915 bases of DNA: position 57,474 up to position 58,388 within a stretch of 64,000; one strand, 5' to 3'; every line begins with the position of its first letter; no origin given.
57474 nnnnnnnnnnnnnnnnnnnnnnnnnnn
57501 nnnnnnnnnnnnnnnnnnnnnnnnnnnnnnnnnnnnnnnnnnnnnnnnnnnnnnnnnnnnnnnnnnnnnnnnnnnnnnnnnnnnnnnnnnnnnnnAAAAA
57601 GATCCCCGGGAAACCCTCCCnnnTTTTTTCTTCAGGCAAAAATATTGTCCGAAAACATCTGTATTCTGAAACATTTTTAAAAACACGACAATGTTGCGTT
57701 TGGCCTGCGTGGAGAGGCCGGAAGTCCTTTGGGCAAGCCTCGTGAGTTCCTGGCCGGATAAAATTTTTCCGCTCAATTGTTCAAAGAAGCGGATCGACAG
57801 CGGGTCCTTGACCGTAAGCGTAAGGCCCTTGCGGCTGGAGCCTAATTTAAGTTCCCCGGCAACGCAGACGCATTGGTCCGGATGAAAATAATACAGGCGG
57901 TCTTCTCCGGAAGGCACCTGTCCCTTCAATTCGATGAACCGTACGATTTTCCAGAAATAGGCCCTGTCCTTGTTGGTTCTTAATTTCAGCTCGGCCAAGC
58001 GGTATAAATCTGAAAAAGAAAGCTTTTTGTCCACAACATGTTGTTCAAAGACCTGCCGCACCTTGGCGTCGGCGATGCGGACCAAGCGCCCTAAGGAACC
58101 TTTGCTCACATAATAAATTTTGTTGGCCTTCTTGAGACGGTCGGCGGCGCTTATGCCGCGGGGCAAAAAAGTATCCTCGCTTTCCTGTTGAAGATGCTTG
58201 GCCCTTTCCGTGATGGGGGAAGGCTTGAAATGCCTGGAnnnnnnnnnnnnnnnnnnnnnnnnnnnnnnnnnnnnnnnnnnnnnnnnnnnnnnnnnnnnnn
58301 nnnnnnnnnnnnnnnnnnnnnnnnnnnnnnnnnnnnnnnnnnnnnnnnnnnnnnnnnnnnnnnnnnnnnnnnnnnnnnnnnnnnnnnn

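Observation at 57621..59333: Flavin-dependent halogenase with extra C-terminal domain at the head of the radical SAM operon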

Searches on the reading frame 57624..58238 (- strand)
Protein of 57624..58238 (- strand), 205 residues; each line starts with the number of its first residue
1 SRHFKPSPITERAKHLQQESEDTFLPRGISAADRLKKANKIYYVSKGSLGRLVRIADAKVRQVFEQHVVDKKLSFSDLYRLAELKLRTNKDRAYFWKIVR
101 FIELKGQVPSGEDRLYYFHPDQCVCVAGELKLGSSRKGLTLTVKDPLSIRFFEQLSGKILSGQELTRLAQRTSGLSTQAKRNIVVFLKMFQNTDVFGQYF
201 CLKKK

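Call 12: search_protein_families(library=pfam, proteins=[window:57624-58238:-], max_evalue=10)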
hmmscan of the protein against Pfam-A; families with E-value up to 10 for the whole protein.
seq(205 aa): 0 families

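Call 22: predict_structure(alignment_id=A2)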
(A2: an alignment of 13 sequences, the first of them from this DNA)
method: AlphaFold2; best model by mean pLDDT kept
length: 205 residues; sequences in the alignment: 13
mean_pLDDT: 84.3   pTM: 0.73
mean pLDDT of the five models: 84.3, 82.7, 82.1, 81.9, 81.0
residues with pLDDT >= 90: 112; 70-90: 53; 50-70: 36; < 50: 4
segments of 3 or more residues with pLDDT < 50: none
pLDDT, mean of each block of 10 residues (from residue 1): 60 67 54 63 87 88 95 92 94 94 80 88 91 84 94 94 93 89 93 89 80
secondary structure, 60 per line:
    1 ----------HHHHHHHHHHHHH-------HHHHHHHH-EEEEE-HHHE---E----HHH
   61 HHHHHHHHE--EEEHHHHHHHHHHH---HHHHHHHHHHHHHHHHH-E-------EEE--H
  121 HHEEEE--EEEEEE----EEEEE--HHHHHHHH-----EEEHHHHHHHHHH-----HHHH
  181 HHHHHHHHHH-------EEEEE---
elements in order: H11-23 H31-38 E40-44 H58-68 E72-74 H75-85 H89-105 E115-117 E123-126 E129-134 E139-143 H146-153 E159-161 H162-171 H177-190 E198-202

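Call 52: search_protein_representatives(alignment_id=A2)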
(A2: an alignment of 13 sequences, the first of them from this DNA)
Query: 13 sequences, 214 profile positions. Proteins with E-value up to 0.001 (for the whole library): 7; up to 1e-10: 4; up to 1e-30: 4. The best 7 are listed.
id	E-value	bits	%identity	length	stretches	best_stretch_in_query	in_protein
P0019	1.4e-77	276.8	-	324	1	1-210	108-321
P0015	1.1e-76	273.9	-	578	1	2-213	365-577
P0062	1.2e-68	247.6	-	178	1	35-210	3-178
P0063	4.7e-34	134.6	-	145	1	76-201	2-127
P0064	1.3e-09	54.6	-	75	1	150-213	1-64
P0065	9.6e-09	51.8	-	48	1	163-210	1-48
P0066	3.4e-08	50.1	-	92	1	118-185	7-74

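Call 61: fold_search(model_id=the predicted structure, library=pdb)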
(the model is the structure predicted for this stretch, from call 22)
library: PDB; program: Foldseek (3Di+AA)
matches with E <= 10: 74; with E <= 0.001: 0
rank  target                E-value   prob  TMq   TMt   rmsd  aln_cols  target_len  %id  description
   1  6wgr_A                2.3e-01  0.12  0.19  0.16  19.1       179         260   12  The crystal structure of a beta-lactamase from Staphylococcus aureus subsp. aureus USA300_TCH1516 (released 2020-04-15)
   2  5v1v_A                5.2e-01  0.30  0.25  0.43   5.1        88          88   18  TbiB1 in Complex with the TbiA(alpha) Leader Peptide (released 2018-09-05)
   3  7du0                  6.3e-01  0.13  0.21  0.30   8.9       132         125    9  Structure of an type I-F anti-crispr protein (released 2021-11-17)
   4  5lq4_A                6.7e-01  0.12  0.26  0.14  14.9       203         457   13  The Structure of ThcOx, the First Oxidase Protein from the Cyanobactin Pathways (released 2016-11-09)
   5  5v1u_B                8.6e-01  0.20  0.21  0.38   5.4        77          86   16  TbiB1 in Complex with the TbiA(beta) Leader Peptide (released 2018-09-05)
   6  5t7v_LL               9.1e-01  0.04  0.12  0.14  13.0       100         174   13  Methicillin Resistant, Linezolid resistant Staphylococcus aureus 70S ribosome (delta S145 uL3) (released 2017-05-31)
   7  5lq4_B                9.7e-01  0.12  0.26  0.14  15.3       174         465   14  The Structure of ThcOx, the First Oxidase Protein from the Cyanobactin Pathways (released 2016-11-09)
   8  6m6a_D                1.2e+00  0.01  0.13  0.03  23.5       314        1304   12  Cryo-EM structure of Thermus thermophilus Mfd in complex with RNA polymerase (released 2020-10-14)
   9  9a4w_B                2.2e+00  0.01  0.12  0.03  17.9       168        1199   15  Integrative model of RPOA-RPOC by crosslinking MS and deep learning (released 2024-09-18)
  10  2qzg_B                2.6e+00  0.06  0.15  0.30  14.1       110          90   17  Crystal structure of unknown function protein MMP1188 (released 2007-09-04)
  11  3u67                  2.6e+00  0.01  0.12  0.11  19.5       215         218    9  Crystal structure of the N-terminal domain of Hsp90 from Leishmania major(LmjF33.0312)in complex with ADP (released 2012-05-30)
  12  8gym_B                3.0e+00  0.01  0.11  0.06  21.6       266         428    9  Cryo-EM structure of Tetrahymena thermophila respiratory mega-complex MC IV2+(I+III2+II)2 (released 2023-06-14)
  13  7zpp_N                3.2e+00  0.02  0.14  0.12  14.3       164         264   12  Cryo-EM structure of the MVV CSC intasome at 4.5A resolution (released 2022-05-11)
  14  7x2r_B                3.4e+00  0.02  0.12  0.07  12.7       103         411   17  Crystal structure of the E. coli transcription termination factor Rho (released 2022-04-27)
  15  6om4_B                3.6e+00  0.15  0.24  0.16   4.3        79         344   13  The structure of Microcin C7 biosynthetic enzyme MccB in complex with N-formylated MccA (released 2019-05-22)
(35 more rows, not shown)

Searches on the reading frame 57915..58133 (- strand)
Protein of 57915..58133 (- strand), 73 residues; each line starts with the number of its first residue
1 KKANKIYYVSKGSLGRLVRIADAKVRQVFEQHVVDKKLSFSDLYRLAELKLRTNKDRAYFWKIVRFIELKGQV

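Call 38: search_solved_structures(query=A5, max_evalue=10, show_alignments=2)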
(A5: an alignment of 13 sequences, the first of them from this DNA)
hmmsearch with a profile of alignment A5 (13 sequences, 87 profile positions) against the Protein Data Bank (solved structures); distinct sequences matched with E-value up to 10: 7.
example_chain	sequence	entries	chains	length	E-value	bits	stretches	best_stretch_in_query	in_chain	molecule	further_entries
5b8i_B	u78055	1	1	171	0.2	15.3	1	5-62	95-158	Calcineurin subunit B, variant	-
4ga8_A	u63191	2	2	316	0.62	13.7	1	21-60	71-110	Aldo-keto reductase family 1 member B10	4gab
4icc_X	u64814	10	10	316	0.63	13.7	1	21-60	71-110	Aldo-keto reductase family 1 member B10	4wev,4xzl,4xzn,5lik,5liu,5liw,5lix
4xzm_X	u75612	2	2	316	0.64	13.7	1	21-60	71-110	Aldo-keto reductase family 1 member B10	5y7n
1zua_X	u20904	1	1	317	0.65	13.6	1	21-60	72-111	Aldo-keto reductase family 1 member B10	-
4gq0_A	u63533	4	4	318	0.65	13.6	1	21-60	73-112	Aldo-keto reductase family 1 member B10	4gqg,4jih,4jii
4i5x_A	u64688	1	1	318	0.65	13.6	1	21-60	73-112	Aldo-keto reductase family 1 member B10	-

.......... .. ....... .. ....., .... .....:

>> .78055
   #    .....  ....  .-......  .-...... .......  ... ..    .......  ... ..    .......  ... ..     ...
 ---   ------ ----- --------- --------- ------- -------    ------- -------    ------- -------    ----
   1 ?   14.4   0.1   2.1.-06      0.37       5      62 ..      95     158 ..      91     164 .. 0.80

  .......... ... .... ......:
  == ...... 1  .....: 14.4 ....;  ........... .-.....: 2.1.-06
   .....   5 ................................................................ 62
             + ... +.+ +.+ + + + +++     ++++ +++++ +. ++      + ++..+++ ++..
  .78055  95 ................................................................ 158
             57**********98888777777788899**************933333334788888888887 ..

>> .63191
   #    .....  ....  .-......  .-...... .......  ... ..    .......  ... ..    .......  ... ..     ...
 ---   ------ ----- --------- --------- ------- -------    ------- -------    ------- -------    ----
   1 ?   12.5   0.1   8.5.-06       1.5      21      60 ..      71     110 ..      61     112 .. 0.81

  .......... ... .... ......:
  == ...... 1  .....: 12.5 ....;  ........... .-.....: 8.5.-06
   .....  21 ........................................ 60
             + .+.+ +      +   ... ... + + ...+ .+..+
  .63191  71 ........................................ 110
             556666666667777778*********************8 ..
